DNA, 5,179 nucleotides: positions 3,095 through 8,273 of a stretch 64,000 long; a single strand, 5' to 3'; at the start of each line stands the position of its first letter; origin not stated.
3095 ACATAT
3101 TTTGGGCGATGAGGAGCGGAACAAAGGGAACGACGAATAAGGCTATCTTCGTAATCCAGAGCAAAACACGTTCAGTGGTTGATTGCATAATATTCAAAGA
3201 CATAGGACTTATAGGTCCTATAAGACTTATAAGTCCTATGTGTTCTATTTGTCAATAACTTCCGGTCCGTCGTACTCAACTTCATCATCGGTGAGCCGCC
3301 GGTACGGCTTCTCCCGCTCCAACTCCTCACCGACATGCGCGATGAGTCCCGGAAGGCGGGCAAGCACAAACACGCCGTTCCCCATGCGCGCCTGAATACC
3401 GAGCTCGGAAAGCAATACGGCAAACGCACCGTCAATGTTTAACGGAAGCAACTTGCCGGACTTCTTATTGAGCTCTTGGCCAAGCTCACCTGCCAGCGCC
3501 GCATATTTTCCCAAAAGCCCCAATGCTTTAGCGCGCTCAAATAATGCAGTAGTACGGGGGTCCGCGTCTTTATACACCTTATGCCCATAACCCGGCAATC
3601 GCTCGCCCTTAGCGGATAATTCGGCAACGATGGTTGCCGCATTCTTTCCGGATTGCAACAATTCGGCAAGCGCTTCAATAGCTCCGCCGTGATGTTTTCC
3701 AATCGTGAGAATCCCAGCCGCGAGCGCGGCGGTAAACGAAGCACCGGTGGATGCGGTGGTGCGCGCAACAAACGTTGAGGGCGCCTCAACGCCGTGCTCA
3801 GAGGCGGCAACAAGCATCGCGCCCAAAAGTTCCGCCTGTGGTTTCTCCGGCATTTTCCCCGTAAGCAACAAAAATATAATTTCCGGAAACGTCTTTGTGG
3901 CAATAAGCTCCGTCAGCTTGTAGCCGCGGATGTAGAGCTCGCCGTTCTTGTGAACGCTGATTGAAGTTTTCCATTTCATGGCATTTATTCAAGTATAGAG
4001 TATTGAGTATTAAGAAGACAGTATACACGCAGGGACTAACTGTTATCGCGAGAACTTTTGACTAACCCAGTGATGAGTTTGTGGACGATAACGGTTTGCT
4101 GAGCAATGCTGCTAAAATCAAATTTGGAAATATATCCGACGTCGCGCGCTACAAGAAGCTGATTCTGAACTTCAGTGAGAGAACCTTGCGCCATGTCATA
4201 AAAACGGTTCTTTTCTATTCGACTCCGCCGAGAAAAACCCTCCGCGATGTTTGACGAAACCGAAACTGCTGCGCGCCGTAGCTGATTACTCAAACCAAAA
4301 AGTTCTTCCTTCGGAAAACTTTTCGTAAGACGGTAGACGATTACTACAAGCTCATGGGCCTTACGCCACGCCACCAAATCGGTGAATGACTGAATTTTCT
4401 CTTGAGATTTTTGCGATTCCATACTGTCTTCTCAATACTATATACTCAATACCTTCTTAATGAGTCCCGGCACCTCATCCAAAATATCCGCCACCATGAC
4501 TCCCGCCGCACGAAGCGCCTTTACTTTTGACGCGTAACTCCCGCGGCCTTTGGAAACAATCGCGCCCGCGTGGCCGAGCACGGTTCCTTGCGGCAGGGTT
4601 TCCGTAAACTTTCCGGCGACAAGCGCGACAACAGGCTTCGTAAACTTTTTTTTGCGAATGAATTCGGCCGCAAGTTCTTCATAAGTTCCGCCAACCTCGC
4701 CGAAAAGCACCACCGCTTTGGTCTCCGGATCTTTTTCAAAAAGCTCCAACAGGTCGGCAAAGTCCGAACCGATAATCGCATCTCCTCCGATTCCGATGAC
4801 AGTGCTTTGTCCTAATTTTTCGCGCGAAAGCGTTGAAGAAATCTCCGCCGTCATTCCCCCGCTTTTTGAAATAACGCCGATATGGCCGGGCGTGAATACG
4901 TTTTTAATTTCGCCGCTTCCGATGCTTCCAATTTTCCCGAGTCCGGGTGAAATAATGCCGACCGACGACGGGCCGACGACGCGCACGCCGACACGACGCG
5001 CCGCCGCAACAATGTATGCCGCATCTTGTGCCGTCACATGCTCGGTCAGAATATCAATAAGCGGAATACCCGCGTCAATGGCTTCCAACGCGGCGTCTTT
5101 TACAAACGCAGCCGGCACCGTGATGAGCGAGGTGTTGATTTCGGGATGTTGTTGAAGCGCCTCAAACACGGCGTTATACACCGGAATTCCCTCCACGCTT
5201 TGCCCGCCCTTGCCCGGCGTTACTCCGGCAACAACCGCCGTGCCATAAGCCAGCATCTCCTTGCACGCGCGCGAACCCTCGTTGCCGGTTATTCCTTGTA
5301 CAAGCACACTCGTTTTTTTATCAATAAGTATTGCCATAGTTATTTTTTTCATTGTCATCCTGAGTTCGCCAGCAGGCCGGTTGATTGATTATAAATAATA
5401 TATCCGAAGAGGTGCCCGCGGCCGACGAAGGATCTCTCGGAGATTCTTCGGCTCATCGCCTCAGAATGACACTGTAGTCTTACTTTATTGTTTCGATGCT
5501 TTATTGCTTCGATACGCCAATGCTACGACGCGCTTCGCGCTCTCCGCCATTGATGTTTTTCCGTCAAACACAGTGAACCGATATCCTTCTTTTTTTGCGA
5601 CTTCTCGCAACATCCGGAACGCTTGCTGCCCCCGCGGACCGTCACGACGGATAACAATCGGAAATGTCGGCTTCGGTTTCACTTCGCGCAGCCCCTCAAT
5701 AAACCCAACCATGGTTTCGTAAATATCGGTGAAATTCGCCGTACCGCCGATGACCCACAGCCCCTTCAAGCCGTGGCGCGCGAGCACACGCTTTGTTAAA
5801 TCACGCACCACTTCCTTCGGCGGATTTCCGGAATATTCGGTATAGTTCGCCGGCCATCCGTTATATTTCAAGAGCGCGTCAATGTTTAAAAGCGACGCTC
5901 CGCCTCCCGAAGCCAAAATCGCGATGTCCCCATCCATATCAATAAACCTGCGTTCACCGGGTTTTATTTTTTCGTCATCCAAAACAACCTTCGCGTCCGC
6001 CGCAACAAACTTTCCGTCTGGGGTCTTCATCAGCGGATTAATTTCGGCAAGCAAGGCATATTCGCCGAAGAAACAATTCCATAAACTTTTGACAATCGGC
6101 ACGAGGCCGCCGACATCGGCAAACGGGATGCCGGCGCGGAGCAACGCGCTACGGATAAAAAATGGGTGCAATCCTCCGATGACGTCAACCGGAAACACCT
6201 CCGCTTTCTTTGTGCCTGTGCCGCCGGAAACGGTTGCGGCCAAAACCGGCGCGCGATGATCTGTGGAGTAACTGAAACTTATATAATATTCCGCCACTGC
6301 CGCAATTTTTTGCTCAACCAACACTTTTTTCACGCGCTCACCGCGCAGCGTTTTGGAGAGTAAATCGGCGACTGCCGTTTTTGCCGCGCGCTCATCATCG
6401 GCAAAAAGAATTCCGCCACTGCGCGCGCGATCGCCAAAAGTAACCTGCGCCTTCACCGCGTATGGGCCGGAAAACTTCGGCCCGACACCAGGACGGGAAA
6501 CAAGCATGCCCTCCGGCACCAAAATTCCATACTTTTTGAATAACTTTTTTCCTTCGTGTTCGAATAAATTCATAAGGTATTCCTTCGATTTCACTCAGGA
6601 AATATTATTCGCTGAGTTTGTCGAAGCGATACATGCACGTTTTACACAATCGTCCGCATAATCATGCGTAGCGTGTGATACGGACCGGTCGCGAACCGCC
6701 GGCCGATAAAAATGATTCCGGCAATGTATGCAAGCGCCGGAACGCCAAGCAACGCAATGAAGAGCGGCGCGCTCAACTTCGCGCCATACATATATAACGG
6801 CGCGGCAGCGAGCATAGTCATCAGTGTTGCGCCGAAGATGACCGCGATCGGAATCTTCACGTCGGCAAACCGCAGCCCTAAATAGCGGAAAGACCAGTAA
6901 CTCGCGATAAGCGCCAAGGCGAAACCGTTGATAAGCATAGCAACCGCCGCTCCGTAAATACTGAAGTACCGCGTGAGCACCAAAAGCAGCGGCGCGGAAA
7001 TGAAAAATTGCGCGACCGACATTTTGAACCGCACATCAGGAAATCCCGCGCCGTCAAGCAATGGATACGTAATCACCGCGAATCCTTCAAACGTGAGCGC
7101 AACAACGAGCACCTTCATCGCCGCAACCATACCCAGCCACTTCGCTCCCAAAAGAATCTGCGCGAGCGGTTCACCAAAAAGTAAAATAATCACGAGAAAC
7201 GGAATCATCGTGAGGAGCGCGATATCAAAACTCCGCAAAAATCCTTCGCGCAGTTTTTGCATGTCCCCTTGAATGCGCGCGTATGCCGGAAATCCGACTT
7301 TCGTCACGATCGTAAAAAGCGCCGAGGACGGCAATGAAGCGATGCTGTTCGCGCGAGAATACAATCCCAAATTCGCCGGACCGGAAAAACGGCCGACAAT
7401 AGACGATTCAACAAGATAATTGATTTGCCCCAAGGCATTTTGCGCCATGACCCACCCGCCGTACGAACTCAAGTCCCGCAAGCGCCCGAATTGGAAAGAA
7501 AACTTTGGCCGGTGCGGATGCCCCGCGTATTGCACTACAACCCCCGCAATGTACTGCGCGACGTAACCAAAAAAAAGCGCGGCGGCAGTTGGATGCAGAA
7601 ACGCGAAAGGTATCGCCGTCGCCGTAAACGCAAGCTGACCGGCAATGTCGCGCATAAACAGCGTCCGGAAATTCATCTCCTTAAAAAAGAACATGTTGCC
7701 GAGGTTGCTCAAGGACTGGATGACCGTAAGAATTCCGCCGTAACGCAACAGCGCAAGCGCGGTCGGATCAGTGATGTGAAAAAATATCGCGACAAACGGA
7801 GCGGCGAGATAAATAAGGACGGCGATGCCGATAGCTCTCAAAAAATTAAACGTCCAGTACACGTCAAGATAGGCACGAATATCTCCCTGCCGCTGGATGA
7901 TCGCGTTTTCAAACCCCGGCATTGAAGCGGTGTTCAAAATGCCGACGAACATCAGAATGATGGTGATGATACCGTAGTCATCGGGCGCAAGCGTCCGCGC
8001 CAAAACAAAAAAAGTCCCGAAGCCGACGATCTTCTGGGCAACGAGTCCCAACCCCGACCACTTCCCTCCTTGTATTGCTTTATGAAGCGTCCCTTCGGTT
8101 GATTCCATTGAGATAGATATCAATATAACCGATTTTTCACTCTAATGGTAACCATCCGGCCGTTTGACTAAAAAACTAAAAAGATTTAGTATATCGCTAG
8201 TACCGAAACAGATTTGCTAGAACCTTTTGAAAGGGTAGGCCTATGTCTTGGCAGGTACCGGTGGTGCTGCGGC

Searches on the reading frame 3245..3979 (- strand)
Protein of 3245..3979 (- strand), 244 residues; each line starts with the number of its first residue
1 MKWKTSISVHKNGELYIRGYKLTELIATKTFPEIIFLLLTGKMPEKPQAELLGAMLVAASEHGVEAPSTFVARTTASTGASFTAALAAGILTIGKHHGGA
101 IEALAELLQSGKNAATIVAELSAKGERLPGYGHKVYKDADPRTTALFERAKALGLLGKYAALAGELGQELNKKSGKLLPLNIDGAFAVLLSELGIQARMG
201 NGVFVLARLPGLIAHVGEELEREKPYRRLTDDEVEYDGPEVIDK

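Call 83: search_protein_families(library=pfam, proteins=[window:3245-3979:-], max_evalue=0.000001)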
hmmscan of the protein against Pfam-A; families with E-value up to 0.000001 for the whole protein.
window:3245-3979:- (244 aa): 1 family
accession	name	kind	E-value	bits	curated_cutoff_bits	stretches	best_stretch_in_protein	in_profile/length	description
PF00285.26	Citrate_synt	-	3.5e-46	158.3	27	2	45-227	163-355/357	Citrate synthase, C-terminal domain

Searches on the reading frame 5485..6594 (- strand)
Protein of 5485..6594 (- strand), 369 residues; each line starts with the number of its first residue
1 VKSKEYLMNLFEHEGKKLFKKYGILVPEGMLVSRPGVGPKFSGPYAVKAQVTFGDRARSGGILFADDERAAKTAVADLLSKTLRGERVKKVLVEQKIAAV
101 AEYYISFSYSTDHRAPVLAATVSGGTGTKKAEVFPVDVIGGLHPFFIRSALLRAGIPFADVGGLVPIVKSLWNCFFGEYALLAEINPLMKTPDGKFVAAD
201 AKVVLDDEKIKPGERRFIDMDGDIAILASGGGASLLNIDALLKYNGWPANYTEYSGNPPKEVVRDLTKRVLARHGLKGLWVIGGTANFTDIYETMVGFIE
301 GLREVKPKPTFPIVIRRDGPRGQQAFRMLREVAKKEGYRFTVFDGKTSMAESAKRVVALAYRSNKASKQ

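Call 5: search_protein_families(library=ncbifam, proteins=[window:5485-6594:-], max_evalue=0.001)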
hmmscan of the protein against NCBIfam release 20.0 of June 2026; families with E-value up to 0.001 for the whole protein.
window:5485-6594:- (369 aa): 3 families
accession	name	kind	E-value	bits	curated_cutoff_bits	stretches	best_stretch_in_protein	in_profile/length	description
NF001913.0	PRK00696.1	equivalog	4.9e-45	154.2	370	2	8-208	1-221/388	ADP-forming succinate--CoA ligase subunit beta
TIGR01016.1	sucCoAbeta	subfamily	7.3e-45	153.5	375.55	2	8-209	1-222/386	succinate-CoA ligase subunit beta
NF010647.0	PRK14046.1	equivalog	6.6e-21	74.8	604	2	8-209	1-222/392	malate--CoA ligase subunit beta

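Call 6: search_protein_families(library=pfam, proteins=[window:5485-6594:-], max_evalue=0.001)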
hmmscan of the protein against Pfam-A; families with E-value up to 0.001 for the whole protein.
window:5485-6594:- (369 aa): 2 families
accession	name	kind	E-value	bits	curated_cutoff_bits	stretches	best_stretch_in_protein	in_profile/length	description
PF08442.15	ATP-grasp_2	-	7.9e-25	88.1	29.5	1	9-189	1-201/202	ATP-grasp domain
PF16114.10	Citrate_bind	-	6.4e-22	78.4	26.8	1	218-352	26-170/177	ATP citrate lyase citrate-binding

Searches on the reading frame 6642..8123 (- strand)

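Call 5: search_protein_families(library=ncbifam, proteins=[window:6642-8123:-], max_evalue=0.001)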
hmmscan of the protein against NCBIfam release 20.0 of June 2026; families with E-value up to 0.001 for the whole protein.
window:6642-8123:- (493 aa): 3 families
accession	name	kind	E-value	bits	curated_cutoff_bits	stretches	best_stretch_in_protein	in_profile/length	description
NF007773.0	PRK10459.1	equivalog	1.8e-50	172.3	273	1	15-472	6-466/492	MOP flippase family protein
NF047674.1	TeichurnBiosyTuaB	equivalog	2.7e-35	122.3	580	1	15-341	7-333/469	teichuronic acid biosynthesis protein TuaB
NF058658.1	Oglyco_Wzx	exception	2e-32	112.9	720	1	14-444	8-435/478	O-glycosylation flippase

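Call 6: search_protein_families(library=pfam, proteins=[window:6642-8123:-], max_evalue=0.001)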
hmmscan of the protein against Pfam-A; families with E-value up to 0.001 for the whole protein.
window:6642-8123:- (493 aa): 2 families
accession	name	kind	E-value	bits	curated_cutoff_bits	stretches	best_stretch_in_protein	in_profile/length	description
PF13440.11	Polysacc_synt_3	-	6e-63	213.3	23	1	40-333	1-292/293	Polysaccharide biosynthesis protein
PF01943.22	Polysacc_synt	-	8.4e-28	98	28.2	1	18-285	3-274/274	Polysaccharide biosynthesis protein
